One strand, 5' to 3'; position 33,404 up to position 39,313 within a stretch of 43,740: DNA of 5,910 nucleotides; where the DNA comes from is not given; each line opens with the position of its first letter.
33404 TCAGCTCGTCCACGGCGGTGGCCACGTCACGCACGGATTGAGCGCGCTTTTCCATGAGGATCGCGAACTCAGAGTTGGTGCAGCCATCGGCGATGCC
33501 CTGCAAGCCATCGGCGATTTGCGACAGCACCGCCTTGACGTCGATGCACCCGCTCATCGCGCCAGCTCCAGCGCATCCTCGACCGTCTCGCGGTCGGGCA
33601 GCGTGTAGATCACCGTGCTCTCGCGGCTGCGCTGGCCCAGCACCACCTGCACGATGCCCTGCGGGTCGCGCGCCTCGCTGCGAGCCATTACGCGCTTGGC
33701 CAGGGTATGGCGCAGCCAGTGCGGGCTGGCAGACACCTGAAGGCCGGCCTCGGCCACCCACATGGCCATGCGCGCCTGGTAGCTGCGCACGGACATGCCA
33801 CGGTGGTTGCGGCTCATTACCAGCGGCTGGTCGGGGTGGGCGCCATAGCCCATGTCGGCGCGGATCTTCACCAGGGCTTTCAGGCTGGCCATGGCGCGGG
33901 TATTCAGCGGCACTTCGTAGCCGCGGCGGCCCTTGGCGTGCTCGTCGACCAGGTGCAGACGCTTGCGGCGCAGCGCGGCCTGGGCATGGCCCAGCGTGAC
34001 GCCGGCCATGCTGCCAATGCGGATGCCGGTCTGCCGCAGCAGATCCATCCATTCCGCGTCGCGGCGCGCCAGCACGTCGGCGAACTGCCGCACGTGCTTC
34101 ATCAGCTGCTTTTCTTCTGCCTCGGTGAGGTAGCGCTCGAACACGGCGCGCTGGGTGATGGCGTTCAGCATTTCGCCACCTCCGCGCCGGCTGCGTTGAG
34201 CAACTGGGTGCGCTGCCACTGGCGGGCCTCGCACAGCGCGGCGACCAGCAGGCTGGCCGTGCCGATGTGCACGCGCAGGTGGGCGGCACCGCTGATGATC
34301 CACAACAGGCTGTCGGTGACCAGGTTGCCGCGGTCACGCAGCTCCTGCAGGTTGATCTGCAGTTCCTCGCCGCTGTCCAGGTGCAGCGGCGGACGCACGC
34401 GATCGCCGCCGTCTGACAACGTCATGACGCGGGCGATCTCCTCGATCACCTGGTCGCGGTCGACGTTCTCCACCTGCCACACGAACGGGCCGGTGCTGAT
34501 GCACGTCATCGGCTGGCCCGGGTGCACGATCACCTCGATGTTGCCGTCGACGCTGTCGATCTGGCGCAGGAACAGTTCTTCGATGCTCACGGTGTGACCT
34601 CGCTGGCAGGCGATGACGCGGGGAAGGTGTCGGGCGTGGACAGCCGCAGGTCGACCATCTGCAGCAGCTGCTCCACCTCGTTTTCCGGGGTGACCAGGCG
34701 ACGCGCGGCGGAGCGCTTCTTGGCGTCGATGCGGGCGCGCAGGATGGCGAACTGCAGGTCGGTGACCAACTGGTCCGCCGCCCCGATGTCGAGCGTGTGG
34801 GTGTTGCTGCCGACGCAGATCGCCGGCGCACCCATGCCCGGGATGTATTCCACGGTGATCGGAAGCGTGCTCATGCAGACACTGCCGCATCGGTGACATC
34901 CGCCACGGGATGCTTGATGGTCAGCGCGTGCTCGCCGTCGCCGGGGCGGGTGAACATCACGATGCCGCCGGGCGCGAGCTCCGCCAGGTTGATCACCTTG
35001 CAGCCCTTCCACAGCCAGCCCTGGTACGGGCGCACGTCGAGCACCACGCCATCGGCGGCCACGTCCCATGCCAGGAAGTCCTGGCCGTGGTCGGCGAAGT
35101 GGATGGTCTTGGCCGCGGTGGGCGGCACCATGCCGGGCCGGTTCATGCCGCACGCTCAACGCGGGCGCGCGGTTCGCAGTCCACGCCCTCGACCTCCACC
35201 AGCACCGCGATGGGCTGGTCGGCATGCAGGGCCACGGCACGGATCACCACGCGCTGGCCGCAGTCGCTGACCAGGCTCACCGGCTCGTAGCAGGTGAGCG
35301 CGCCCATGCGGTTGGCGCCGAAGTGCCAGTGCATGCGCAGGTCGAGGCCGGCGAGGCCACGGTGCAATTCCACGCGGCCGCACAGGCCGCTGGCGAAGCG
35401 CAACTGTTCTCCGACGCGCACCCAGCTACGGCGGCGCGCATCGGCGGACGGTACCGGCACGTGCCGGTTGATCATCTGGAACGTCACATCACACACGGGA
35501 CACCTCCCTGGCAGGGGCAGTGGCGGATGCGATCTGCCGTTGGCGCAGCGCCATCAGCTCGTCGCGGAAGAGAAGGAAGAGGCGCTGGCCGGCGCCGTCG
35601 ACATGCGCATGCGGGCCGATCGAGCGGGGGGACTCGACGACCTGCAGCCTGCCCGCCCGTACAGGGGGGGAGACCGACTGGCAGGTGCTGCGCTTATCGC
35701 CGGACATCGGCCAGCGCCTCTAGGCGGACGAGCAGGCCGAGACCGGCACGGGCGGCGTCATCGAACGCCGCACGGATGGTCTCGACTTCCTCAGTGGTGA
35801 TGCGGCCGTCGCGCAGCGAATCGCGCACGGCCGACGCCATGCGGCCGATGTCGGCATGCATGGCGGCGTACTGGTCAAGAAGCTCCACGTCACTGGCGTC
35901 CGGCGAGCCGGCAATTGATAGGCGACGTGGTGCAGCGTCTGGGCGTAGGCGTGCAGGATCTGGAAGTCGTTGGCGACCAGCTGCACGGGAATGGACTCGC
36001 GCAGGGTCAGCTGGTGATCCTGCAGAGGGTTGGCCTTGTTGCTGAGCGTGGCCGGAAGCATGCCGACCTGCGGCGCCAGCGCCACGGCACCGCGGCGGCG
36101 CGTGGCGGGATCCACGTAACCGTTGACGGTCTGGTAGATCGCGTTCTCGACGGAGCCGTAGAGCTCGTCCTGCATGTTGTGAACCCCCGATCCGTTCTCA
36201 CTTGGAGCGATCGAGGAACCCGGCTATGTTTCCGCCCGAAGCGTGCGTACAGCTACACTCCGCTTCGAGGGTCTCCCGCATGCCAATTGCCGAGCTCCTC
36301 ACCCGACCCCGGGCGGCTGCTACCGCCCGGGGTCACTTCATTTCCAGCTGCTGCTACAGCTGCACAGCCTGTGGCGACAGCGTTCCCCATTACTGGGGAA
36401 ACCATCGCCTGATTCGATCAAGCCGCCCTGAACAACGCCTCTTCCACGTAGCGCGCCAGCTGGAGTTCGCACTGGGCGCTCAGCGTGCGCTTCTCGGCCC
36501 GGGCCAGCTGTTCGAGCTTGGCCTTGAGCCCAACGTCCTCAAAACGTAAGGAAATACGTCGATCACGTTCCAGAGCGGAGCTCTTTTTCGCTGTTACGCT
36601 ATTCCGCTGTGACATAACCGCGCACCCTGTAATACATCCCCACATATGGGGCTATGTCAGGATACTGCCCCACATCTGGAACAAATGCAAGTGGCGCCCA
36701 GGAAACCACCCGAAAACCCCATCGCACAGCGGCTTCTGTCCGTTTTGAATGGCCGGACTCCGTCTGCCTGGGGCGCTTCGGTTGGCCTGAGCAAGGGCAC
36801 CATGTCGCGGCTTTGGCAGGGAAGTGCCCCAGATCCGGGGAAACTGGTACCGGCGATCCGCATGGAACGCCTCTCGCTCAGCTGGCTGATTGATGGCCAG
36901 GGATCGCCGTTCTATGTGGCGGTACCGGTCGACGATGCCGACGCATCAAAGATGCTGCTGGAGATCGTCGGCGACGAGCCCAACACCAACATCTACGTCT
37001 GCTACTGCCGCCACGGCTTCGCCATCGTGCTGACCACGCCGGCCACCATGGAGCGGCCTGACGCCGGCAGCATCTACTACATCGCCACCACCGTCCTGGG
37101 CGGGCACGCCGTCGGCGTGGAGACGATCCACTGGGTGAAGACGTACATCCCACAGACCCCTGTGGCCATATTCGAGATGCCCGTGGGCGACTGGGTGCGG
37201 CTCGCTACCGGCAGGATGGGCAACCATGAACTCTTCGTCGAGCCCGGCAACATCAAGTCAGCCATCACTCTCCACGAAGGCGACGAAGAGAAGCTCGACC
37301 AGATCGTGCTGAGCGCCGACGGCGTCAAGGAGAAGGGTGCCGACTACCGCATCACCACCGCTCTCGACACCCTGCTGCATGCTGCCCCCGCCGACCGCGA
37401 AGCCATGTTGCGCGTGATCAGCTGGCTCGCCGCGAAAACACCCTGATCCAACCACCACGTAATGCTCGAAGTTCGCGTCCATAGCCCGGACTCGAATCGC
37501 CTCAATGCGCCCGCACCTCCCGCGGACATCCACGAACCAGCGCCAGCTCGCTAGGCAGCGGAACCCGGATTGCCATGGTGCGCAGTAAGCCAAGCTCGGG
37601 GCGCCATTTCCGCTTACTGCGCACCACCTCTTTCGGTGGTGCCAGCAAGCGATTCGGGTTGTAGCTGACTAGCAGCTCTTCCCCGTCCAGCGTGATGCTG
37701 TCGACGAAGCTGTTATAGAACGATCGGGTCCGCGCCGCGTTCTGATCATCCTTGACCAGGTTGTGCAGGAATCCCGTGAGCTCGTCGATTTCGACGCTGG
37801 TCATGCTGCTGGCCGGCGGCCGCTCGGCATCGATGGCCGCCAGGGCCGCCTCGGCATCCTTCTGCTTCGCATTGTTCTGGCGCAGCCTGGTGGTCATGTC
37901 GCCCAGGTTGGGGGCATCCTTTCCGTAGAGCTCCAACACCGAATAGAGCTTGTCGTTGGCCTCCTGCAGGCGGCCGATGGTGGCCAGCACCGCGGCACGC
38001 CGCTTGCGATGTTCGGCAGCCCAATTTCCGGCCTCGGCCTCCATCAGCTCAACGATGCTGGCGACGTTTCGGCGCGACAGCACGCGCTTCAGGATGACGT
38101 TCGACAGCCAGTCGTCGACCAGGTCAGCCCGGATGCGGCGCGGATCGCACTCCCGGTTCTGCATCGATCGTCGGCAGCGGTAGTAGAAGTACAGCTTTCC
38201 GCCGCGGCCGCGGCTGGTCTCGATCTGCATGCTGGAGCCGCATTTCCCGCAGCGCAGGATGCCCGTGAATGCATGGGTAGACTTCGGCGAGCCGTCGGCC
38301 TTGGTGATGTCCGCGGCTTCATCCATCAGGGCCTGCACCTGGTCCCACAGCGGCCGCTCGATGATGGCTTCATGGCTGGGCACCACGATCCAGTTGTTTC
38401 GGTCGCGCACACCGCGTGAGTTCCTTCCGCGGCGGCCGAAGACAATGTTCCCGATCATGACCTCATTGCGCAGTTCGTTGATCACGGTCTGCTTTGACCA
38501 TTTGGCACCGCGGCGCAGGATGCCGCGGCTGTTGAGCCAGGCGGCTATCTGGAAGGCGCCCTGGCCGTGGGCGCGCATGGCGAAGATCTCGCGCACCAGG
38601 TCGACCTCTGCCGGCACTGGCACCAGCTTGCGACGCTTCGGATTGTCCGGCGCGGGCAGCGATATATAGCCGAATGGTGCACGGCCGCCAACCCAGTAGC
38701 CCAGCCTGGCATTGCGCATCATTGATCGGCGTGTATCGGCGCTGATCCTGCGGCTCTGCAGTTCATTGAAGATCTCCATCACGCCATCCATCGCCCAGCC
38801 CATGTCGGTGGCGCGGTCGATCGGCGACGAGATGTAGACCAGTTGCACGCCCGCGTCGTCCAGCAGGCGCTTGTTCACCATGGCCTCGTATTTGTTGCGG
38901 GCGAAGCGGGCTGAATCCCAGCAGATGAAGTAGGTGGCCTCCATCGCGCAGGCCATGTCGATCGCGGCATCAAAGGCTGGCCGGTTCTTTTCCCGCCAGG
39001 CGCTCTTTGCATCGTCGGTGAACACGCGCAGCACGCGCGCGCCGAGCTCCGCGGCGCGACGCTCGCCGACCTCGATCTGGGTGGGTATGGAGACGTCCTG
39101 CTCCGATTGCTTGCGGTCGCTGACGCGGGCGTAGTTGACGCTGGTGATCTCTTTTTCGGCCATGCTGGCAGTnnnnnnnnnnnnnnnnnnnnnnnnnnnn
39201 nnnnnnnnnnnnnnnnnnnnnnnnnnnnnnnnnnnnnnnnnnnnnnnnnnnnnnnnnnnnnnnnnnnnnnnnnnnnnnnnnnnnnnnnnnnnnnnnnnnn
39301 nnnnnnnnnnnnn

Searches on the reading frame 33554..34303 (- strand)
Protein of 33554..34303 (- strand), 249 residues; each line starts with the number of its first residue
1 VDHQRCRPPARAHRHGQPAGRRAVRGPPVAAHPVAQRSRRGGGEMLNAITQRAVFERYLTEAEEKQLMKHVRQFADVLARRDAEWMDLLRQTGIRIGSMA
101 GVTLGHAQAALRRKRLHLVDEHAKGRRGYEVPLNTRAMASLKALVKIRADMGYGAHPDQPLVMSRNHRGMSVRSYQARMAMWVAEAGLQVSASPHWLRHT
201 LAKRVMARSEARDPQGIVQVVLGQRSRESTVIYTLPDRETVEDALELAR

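Call 11: search_protein_families(library=pfam, proteins=[window:33554-34303:-])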
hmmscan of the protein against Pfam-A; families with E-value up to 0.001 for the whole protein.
window:33554-34303:- (249 aa): 1 family
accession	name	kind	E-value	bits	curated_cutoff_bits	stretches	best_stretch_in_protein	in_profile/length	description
PF00589.27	Phage_integrase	-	1.1e-19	71.3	27.1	1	58-235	2-167/172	Phage integrase family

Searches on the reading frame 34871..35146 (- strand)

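Call 18: search_protein_families(library=pfam, max_evalue=0.01, proteins=[window:34871-35146:-])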
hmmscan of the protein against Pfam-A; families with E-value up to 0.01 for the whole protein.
window:34871-35146:- (91 aa): 0 families

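Call 60: search_protein_families(library=phrogs, max_evalue=0.01, proteins=[window:34871-35146:-])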
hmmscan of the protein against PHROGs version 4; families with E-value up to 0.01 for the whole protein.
window:34871-35146:- (91 aa): 2 families
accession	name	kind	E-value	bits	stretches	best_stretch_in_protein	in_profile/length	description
phrog_27241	-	unknown function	1.1e-17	64.8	1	14-86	3-72/80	-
phrog_16970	-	unknown function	2.4e-15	58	1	14-84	5-78/147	-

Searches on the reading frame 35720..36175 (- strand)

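Call 18: search_protein_families(library=pfam, max_evalue=0.01, proteins=[window:35720-36175:-])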
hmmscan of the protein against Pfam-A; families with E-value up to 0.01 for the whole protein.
window:35720-36175:- (151 aa): 1 family
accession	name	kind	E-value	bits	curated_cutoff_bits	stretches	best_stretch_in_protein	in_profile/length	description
PF06892.16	Phage_CP76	-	7.2e-16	58.8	26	1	9-92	3-81/146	Phage regulatory protein CII (CP76)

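Call 73: search_protein_families(library=ncbifam, max_evalue=0.1, proteins=[window:35720-36175:-])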
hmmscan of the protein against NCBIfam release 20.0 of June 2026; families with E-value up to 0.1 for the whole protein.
window:35720-36175:- (151 aa): 0 families

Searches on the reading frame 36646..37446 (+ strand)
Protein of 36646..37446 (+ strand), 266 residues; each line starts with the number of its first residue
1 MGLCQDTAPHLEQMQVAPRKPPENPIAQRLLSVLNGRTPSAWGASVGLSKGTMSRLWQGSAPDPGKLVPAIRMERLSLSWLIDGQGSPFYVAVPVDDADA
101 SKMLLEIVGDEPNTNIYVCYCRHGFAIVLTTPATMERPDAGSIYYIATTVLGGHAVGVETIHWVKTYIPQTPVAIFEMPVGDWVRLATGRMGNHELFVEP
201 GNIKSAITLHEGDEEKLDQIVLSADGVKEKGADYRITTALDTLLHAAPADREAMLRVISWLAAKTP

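Call 18: search_protein_families(library=pfam, max_evalue=0.01, proteins=[window:36646-37446:+])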
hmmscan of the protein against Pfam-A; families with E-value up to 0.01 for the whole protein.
window:36646-37446:+ (266 aa): 0 families

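Call 60: search_protein_families(library=phrogs, max_evalue=0.01, proteins=[window:36646-37446:+])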
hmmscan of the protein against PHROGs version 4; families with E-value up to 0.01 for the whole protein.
window:36646-37446:+ (266 aa): 1 family
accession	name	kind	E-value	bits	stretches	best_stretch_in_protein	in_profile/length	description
phrog_2328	-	transcription regulation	9.7e-05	23.2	1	13-139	3-124/128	transcriptional repressor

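Call 73: search_protein_families(library=ncbifam, max_evalue=0.1, proteins=[window:36646-37446:+])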
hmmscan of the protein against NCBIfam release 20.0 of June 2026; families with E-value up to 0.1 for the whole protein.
window:36646-37446:+ (266 aa): 0 families

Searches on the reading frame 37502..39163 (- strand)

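Call 9: search_protein_families(library=pfam, proteins=[window:37502-39163:-])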
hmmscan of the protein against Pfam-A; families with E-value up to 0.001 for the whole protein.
window:37502-39163:- (553 aa): 3 families
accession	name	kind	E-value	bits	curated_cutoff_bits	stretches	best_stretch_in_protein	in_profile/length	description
PF00239.26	Resolvase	-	8e-23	81.6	23.3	1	10-155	3-143/145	Resolvase, N terminal domain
PF07508.19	Recombinase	-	3.9e-22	78.9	21.1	1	184-282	1-101/102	Recombinase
PF13408.12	Zn_ribbon_recom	-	4.9e-14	52.9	25.3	1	299-356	2-56/58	Recombinase zinc beta ribbon domain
